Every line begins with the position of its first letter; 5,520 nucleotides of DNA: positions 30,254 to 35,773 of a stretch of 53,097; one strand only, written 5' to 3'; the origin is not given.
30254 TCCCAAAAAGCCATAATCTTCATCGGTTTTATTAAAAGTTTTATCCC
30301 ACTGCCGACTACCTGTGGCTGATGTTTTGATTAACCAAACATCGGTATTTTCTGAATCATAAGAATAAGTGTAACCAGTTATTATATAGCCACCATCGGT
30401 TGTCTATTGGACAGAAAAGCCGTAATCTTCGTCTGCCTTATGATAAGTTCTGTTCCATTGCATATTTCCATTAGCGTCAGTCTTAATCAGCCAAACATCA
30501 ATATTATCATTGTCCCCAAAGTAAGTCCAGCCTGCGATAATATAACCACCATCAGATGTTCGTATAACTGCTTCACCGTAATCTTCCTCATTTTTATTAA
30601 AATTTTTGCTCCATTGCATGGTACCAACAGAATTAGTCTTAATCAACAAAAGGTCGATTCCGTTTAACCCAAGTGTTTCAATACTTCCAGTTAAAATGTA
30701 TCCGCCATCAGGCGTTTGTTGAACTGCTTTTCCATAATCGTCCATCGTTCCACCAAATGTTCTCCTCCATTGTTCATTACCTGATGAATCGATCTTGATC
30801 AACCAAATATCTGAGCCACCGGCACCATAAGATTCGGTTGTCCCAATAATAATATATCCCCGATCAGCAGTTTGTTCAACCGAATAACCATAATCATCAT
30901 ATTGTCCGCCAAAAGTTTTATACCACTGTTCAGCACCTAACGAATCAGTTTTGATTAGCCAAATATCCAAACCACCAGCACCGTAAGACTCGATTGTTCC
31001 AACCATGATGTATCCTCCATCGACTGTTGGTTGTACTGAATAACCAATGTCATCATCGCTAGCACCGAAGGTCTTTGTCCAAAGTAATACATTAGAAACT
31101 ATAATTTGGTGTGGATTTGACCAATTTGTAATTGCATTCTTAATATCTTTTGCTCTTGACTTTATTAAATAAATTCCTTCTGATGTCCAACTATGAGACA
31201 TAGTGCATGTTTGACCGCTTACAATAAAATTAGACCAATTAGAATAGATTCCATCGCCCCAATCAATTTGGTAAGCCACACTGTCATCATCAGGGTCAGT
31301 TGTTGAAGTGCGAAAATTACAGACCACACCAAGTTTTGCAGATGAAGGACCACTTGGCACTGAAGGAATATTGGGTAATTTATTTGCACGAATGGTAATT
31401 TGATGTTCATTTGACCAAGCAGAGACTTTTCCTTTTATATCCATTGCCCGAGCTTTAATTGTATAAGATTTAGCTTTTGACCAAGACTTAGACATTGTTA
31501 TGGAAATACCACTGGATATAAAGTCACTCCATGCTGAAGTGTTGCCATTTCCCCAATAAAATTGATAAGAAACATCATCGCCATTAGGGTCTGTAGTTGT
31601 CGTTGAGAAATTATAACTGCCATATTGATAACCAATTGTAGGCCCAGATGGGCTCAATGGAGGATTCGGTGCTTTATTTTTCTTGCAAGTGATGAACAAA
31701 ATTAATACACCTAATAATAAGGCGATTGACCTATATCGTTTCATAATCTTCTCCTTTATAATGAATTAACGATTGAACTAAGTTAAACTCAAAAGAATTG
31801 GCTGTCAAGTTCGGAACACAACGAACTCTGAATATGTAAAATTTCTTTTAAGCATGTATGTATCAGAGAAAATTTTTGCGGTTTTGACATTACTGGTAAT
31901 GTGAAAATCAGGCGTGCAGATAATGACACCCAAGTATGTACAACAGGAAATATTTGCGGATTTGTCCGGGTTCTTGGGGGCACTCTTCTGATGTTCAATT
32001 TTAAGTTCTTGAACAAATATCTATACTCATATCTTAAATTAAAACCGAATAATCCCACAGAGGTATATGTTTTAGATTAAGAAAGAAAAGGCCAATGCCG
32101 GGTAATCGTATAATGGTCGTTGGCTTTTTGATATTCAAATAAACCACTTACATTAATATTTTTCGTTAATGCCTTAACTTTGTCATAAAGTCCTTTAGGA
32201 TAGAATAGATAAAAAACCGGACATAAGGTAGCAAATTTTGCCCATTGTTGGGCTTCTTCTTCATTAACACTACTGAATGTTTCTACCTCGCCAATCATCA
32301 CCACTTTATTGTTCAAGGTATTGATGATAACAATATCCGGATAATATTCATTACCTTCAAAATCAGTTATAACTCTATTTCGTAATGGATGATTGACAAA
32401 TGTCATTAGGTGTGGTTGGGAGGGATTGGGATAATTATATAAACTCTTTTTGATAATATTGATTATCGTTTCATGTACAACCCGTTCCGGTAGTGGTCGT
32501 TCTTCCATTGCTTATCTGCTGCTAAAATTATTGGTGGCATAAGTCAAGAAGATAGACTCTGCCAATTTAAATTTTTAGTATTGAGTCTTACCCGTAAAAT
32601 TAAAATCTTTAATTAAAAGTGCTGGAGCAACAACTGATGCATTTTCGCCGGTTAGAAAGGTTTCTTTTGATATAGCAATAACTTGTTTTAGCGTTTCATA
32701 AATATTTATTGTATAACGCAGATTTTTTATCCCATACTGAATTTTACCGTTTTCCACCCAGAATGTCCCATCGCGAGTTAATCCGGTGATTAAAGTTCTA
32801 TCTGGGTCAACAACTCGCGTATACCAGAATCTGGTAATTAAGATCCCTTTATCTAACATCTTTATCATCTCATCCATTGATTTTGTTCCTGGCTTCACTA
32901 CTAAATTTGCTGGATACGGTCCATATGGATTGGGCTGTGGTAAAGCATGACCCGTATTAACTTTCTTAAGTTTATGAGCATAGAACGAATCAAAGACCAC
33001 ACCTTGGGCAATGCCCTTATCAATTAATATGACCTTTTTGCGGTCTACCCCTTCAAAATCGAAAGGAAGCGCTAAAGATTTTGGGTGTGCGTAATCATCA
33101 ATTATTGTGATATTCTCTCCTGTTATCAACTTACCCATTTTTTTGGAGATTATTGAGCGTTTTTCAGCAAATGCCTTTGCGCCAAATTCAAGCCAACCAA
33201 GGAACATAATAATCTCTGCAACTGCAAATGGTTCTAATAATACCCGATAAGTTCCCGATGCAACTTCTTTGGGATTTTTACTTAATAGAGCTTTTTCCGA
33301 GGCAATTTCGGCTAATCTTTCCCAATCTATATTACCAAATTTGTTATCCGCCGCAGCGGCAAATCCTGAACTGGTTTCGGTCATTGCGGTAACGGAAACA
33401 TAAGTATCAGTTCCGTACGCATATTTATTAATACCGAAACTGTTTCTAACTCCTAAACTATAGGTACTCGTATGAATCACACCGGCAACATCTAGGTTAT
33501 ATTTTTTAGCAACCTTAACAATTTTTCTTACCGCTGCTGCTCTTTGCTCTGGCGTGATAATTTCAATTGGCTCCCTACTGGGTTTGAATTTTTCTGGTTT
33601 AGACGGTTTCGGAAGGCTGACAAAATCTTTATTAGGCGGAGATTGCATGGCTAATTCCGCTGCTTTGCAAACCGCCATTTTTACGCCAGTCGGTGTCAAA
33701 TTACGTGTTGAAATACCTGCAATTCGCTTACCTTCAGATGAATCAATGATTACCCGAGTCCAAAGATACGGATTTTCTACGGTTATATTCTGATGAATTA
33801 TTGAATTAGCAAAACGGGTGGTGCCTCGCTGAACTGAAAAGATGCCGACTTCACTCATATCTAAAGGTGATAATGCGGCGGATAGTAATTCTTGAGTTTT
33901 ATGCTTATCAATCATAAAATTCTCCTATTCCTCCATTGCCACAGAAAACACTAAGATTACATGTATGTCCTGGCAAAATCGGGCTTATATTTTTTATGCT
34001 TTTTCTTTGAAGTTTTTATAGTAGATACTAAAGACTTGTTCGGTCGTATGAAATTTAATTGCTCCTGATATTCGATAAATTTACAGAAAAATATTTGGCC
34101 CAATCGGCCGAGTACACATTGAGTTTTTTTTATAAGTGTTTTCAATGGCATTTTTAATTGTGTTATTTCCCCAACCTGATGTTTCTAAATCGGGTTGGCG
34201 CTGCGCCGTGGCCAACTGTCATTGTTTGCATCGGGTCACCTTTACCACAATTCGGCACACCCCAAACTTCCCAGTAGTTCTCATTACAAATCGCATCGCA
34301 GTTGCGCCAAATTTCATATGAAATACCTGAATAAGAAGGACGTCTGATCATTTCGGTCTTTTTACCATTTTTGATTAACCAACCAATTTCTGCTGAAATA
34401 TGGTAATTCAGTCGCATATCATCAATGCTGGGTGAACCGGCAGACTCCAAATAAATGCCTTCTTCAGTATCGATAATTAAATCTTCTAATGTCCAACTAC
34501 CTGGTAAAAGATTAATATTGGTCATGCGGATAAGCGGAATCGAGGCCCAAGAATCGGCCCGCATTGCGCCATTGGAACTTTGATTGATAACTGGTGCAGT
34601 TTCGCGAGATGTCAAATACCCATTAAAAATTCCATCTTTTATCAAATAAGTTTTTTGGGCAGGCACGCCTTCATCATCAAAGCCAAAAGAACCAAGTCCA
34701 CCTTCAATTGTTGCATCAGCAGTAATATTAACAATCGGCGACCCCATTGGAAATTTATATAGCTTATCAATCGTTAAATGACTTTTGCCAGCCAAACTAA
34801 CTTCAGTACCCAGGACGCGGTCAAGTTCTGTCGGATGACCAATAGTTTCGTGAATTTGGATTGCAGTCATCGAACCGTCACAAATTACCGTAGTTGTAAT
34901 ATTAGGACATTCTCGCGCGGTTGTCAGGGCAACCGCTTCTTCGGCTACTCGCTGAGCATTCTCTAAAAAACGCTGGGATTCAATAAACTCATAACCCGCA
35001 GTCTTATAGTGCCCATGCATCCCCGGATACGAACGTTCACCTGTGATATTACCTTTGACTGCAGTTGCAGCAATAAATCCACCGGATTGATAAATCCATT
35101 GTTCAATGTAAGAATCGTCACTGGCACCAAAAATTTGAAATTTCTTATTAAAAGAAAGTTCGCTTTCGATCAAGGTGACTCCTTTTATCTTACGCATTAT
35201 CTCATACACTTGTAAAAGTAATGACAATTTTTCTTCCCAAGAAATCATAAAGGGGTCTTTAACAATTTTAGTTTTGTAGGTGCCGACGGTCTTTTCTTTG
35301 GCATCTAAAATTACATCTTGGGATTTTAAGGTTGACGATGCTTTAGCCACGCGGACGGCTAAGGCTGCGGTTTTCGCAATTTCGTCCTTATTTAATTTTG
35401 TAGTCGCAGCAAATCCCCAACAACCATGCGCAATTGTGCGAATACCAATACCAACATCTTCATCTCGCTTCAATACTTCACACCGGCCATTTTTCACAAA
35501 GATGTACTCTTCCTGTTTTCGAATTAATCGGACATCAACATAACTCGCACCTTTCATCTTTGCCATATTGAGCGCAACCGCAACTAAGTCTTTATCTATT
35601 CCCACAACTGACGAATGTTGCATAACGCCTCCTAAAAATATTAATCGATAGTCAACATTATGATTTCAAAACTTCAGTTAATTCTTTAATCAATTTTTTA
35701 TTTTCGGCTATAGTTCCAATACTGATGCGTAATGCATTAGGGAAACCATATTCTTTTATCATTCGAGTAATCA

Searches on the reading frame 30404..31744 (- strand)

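Call 60: search_protein_families(library=pfam, proteins=[window:30404-31744:-], max_evalue=0.00001)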
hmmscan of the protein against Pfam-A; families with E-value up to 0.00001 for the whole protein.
window:30404-31744:- (446 aa): 2 families
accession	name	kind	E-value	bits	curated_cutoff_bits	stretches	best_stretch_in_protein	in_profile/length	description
PF00801.26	PKD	-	1.8e-07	31.5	23.5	0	35-111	8-76/80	PKD domain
PF18911.6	PKD_4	-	8e-07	29.5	27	0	133-211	11-80/85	PKD domain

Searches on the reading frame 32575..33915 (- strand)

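Call 61: search_protein_families(library=pfam, proteins=[window:32575-33915:-], max_evalue=0.00001)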
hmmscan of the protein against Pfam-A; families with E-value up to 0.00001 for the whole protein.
window:32575-33915:- (446 aa): 1 family
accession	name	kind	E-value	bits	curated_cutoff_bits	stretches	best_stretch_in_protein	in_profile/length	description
PF19289.4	PmbA_TldD_3rd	-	1.8e-46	158.5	22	1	220-442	1-220/220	PmbA/TldA metallopeptidase C-terminal domain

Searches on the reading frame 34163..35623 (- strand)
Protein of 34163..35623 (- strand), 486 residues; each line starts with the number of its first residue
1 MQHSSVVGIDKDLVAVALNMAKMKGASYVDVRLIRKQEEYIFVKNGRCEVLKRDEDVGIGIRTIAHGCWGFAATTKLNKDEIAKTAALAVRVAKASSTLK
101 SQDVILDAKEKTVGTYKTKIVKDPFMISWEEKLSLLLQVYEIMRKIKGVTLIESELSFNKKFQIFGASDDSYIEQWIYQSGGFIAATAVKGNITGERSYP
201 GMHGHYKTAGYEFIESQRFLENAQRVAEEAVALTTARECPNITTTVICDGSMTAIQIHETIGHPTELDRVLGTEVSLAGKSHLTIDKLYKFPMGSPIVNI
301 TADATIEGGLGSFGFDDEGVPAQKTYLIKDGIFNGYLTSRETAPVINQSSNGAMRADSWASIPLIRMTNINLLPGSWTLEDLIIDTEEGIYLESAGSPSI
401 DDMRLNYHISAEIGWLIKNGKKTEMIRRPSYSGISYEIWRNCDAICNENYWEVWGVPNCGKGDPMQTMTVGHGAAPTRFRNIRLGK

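Call 61: search_protein_families(library=pfam, proteins=[window:34163-35623:-], max_evalue=0.00001)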
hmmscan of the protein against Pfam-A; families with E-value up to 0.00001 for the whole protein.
window:34163-35623:- (486 aa): 2 families
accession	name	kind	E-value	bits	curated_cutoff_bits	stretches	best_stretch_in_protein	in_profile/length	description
PF19289.4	PmbA_TldD_3rd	-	3.6e-40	137.9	22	1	244-458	4-203/220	PmbA/TldA metallopeptidase C-terminal domain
PF01523.21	PmbA_TldD_1st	-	1.5e-11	44.7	20.9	1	29-93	1-65/65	PmbA/TldA metallopeptidase domain 1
